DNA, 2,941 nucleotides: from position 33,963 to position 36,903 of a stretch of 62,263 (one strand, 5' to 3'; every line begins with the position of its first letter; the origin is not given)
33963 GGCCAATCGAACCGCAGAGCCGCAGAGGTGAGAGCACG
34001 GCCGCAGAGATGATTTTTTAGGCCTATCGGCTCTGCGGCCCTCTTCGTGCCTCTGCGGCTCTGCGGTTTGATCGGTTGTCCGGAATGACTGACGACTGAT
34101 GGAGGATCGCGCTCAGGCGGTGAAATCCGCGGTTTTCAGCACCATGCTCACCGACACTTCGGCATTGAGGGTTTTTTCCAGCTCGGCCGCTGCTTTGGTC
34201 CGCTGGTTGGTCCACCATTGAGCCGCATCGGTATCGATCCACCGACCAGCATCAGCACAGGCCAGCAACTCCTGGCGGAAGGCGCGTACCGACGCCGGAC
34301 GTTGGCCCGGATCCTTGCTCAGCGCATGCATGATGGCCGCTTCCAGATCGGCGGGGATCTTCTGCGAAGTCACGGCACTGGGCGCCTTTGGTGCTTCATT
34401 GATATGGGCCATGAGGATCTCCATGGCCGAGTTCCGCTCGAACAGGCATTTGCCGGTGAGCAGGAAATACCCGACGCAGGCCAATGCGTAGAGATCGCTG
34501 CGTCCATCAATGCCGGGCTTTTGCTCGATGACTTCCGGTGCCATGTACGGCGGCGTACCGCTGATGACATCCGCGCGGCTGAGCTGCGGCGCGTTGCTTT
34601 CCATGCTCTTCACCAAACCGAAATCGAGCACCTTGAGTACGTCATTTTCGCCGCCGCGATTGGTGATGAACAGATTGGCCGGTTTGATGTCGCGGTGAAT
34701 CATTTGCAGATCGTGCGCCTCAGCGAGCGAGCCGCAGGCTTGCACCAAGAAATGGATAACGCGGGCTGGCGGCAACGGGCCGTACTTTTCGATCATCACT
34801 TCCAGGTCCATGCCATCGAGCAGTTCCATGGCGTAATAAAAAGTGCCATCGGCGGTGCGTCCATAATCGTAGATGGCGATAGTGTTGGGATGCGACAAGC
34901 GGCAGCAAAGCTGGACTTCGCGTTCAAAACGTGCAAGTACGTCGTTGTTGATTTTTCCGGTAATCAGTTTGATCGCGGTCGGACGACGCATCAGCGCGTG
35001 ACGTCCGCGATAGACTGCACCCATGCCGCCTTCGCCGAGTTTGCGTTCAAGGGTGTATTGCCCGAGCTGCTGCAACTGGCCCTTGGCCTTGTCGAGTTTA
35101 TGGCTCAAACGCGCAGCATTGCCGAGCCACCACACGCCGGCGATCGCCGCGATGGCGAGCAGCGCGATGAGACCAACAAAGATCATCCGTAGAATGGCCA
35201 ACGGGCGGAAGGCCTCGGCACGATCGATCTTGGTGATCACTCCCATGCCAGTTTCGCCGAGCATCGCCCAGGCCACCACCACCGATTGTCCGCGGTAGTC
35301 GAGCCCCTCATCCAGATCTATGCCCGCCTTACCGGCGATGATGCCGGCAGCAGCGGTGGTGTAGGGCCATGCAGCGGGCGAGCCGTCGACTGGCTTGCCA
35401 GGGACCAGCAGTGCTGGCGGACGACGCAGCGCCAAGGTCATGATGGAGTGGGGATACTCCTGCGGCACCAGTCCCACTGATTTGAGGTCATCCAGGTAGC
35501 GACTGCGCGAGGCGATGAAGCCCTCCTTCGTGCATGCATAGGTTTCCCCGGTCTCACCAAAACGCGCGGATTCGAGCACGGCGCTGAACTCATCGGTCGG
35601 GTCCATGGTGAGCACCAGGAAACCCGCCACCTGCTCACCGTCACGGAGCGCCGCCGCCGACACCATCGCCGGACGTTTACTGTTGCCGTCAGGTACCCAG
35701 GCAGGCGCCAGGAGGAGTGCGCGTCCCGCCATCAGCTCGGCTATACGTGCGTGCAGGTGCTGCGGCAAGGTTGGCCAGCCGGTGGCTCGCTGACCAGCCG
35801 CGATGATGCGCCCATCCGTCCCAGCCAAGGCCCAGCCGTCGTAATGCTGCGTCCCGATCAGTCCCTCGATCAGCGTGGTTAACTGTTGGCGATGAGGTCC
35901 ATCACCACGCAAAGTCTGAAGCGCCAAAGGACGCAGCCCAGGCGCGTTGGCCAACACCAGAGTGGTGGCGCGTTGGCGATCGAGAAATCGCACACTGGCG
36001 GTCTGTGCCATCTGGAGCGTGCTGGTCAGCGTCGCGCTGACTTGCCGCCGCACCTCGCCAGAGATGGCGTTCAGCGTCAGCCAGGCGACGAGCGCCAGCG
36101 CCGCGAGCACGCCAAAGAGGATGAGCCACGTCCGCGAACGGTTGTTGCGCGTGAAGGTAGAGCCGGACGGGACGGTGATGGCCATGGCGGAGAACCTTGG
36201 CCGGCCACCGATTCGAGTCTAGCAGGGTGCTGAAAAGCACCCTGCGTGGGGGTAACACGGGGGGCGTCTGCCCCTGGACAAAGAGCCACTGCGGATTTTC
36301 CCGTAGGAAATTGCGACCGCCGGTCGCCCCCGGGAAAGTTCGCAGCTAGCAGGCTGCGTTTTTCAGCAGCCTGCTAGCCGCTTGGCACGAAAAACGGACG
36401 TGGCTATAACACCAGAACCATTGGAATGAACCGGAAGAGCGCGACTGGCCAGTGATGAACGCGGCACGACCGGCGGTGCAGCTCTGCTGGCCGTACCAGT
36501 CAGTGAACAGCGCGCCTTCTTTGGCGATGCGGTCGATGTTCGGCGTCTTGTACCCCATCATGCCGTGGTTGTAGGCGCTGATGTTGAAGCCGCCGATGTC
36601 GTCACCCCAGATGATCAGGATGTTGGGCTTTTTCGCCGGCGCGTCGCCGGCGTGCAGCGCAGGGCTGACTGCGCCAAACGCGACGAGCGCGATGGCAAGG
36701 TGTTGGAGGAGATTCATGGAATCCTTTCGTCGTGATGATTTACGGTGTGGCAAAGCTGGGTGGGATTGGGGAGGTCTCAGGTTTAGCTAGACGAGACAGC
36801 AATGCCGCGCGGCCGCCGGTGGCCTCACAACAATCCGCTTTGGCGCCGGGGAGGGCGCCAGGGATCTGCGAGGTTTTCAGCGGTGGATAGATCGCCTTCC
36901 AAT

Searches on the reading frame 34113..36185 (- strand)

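Call 39: search_protein_families(library=pfam, proteins=[window:34113-36185:-], max_evalue=0.00001)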
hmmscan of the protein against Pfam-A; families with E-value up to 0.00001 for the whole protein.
window:34113-36185:- (690 aa): 3 families
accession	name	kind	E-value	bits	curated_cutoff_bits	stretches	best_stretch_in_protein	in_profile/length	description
PF00069.31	Pkinase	-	3.1e-43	148.5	31.7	1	377-637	1-259/263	Protein kinase domain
PF07714.23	PK_Tyr_Ser-Thr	-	2.5e-24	86.4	23.1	1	378-631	2-250/258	Protein tyrosine and serine/threonine kinase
PF02743.24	dCache_1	-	2.2e-06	27.9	45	1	45-318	3-239/240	Cache domain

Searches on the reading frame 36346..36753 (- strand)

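Call 68: search_protein_families(library=pfam, proteins=[window:36346-36753:-], max_evalue=0.00001)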
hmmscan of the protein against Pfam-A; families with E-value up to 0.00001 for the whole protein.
window:36346-36753:- (135 aa): 1 family
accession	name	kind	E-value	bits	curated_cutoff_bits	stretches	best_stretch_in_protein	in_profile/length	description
PF00884.28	Sulfatase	-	1.5e-09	38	25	1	43-109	1-66/301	Sulfatase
